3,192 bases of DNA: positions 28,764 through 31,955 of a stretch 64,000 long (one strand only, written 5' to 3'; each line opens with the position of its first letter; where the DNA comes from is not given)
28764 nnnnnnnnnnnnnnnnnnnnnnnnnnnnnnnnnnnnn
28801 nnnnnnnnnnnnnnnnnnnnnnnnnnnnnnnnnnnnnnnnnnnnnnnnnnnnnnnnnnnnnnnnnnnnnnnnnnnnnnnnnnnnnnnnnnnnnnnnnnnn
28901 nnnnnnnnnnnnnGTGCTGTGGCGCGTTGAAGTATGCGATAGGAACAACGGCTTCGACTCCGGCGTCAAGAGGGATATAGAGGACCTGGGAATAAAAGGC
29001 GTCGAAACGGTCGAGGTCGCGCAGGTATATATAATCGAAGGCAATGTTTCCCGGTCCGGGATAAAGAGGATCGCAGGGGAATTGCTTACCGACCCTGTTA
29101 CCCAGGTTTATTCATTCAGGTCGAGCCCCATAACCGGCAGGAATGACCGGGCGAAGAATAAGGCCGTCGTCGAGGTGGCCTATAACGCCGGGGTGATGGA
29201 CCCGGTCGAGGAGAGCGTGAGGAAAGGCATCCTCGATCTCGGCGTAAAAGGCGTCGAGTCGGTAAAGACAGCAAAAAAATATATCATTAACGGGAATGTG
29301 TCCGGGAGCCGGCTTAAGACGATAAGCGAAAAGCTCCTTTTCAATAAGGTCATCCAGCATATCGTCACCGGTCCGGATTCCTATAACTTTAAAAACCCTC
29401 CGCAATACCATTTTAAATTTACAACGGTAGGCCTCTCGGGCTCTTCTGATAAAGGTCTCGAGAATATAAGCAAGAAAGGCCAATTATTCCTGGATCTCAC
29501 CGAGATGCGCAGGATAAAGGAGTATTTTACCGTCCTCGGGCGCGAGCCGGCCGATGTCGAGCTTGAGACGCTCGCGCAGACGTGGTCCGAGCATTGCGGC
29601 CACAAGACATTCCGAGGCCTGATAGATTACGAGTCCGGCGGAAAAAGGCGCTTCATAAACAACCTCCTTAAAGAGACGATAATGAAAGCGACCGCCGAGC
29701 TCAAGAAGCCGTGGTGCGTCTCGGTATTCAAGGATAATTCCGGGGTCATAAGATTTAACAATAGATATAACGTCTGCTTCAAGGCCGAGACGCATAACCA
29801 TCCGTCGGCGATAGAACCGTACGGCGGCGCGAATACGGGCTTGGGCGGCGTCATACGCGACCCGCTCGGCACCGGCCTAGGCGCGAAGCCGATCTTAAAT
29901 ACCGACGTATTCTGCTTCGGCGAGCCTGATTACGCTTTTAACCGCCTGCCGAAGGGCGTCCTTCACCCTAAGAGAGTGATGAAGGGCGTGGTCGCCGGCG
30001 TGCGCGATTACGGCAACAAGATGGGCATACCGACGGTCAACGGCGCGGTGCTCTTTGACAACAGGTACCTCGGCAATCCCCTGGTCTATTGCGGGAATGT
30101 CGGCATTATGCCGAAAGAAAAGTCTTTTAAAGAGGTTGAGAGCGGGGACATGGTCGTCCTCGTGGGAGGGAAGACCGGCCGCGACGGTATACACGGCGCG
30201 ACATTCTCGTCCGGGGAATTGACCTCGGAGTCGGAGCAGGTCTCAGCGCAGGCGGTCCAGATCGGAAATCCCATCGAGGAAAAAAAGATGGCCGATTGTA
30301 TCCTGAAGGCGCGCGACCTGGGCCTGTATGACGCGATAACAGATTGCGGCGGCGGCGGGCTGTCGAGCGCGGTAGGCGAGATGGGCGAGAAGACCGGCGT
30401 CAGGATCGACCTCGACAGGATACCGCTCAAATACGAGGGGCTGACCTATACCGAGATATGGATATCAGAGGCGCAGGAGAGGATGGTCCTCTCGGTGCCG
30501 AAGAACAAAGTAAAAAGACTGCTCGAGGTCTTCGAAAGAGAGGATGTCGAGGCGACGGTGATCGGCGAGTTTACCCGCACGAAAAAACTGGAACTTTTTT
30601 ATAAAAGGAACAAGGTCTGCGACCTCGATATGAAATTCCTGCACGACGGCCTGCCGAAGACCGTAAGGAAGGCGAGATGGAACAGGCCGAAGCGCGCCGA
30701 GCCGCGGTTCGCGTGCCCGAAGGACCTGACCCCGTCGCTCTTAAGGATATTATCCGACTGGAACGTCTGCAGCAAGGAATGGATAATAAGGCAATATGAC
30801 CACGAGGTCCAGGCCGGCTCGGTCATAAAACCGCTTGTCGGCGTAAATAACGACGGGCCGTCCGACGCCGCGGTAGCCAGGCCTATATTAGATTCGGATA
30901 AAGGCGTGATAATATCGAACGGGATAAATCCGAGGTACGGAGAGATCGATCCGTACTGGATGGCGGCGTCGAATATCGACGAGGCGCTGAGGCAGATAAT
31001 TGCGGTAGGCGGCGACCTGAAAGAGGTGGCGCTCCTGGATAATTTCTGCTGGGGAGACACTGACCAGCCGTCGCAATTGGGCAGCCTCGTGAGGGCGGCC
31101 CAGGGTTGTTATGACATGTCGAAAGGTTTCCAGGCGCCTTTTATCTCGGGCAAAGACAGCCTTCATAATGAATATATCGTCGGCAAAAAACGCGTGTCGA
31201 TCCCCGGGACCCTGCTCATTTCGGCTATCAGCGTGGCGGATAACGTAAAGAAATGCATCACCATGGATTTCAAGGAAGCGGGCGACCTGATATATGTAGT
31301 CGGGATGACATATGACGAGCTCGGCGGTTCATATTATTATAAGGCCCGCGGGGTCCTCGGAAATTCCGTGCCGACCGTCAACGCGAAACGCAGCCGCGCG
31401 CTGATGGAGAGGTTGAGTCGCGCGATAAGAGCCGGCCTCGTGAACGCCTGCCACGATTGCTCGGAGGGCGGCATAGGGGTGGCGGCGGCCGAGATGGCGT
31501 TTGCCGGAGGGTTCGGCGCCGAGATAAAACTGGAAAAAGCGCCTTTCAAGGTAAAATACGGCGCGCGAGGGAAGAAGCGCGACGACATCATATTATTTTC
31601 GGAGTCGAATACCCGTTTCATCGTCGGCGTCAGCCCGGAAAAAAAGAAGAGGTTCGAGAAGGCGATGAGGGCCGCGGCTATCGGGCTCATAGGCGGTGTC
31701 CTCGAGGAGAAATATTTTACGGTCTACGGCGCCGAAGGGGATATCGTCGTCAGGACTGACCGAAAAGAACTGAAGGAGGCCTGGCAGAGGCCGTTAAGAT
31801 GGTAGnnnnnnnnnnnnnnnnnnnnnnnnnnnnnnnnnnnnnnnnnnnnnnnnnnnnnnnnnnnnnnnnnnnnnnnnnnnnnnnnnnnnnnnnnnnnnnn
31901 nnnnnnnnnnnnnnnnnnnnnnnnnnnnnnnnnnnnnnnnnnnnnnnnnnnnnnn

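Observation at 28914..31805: Tandem PurS-PurS domains fused to small PurL, with a separate PurQ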

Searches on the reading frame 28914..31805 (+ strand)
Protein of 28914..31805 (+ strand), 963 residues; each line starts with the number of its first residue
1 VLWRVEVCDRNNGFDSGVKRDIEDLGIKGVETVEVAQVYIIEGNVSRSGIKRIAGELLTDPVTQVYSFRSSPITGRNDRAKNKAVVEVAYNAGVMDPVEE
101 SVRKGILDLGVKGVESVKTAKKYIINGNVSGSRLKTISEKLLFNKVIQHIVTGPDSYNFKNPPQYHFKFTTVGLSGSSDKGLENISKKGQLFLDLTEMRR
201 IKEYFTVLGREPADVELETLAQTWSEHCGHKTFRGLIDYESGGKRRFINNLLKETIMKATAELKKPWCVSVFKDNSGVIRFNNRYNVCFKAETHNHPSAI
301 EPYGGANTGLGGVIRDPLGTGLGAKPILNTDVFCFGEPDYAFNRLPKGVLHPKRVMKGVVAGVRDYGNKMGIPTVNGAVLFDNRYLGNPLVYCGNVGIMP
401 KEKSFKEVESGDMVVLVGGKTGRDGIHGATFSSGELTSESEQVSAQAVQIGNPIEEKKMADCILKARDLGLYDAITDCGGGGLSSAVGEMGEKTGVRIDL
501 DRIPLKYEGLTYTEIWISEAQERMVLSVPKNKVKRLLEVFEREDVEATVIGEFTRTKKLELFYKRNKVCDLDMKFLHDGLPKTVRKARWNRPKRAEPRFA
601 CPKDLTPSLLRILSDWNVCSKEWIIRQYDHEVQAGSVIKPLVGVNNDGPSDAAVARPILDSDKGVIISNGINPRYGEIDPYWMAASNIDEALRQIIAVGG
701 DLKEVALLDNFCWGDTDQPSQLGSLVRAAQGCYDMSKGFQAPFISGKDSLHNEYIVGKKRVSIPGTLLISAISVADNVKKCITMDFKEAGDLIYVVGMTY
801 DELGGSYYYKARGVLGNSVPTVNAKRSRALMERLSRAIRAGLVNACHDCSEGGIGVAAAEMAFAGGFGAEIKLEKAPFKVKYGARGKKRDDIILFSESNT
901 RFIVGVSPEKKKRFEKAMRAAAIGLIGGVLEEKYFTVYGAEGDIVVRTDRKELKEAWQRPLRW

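Call 3: search_protein_families(library=pfam, proteins=[window:28914-31805:+], max_evalue=0.01)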
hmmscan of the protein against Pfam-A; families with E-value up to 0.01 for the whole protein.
window:28914-31805:+ (963 aa): 5 families
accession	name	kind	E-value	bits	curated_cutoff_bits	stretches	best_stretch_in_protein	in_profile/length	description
PF02769.27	AIRS_C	-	1.2e-56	191.7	23.1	2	410-564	2-156/156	AIR synthase related protein, C-terminal domain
PF00586.29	AIRS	-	4.4e-27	95.2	24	2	274-399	2-112/112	AIR synthase related protein, N-terminal domain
PF18072.6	FGAR-AT_linker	-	2.1e-17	63.8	26.6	1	182-231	1-50/50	Formylglycinamide ribonucleotide amidotransferase linker domain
PF02700.19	PurS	-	5.4e-12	46.2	22.2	1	83-149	1-72/77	Phosphoribosylformylglycinamidine (FGAM) synthase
PF07161.20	LppX_LprAFG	-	0.0031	17.9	24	0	8-63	98-153/192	LppX_LprAFG lipoprotein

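Call 4: search_protein_families(library=ncbifam, proteins=[window:28914-31805:+], max_evalue=0.01)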
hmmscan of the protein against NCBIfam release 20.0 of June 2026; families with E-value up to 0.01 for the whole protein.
window:28914-31805:+ (963 aa): 13 families
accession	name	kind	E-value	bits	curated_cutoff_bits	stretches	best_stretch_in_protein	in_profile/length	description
TIGR01736.1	FGAM_synth_II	equivalog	1e-185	619.1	525.75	1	195-961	3-714/718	phosphoribosylformylglycinamidine synthase subunit PurL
NF002290.1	PRK01213.1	equivalog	1.4e-178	595.4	648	1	196-961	4-719/723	phosphoribosylformylglycinamidine synthase subunit PurL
TIGR01857.1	FGAM-synthase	equivalog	2.4e-113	379.8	1057.05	3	281-798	308-824/1239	phosphoribosylformylglycinamidine synthase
NF003672.0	PRK05297.1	equivalog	5.3e-105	352.2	783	1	107-958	93-983/1290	phosphoribosylformylglycinamidine synthase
TIGR01735.1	FGAM_synt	equivalog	3.2e-91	306.5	1123.05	1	84-958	70-999/1307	phosphoribosylformylglycinamidine synthase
NF010690.0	PRK14090.1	equivalog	4.5e-82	276.3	1047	2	271-780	47-505/601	phosphoribosylformylglycinamidine synthase subunit PurL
TIGR03267.1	methan_mark_2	hypoth_equivalog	6.9e-16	58.2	365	2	353-573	108-315/323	methanogenesis marker 2 protein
NF005019.0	PRK06423.1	equivalog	3.1e-13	49.7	122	2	83-148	2-66/74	phosphoribosylformylglycinamidine synthase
TIGR01739.1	tegu_FGAM_synt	hypoth_equivalog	5e-12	44.6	716.1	1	765-875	693-805/1206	herpesvirus tegument protein/v-FGAM-synthase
NF004630.0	PRK05974.1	equivalog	1.7e-11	44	75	1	83-148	3-73/83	phosphoribosylformylglycinamidine synthase subunit PurS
TIGR04049.1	AIR_rel_sll0787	hypoth_equivalog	2.2e-10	40.1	321.3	2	470-568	206-305/318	sll0787 family AIR synthase-like protein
TIGR02124.1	hypE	equivalog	7.6e-08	31.7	251.6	1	359-560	105-307/332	hydrogenase expression/formation protein HypE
TIGR00302.1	TIGR00302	equivalog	1.9e-05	24.8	39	1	84-149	3-73/80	phosphoribosylformylglycinamidine synthase subunit PurS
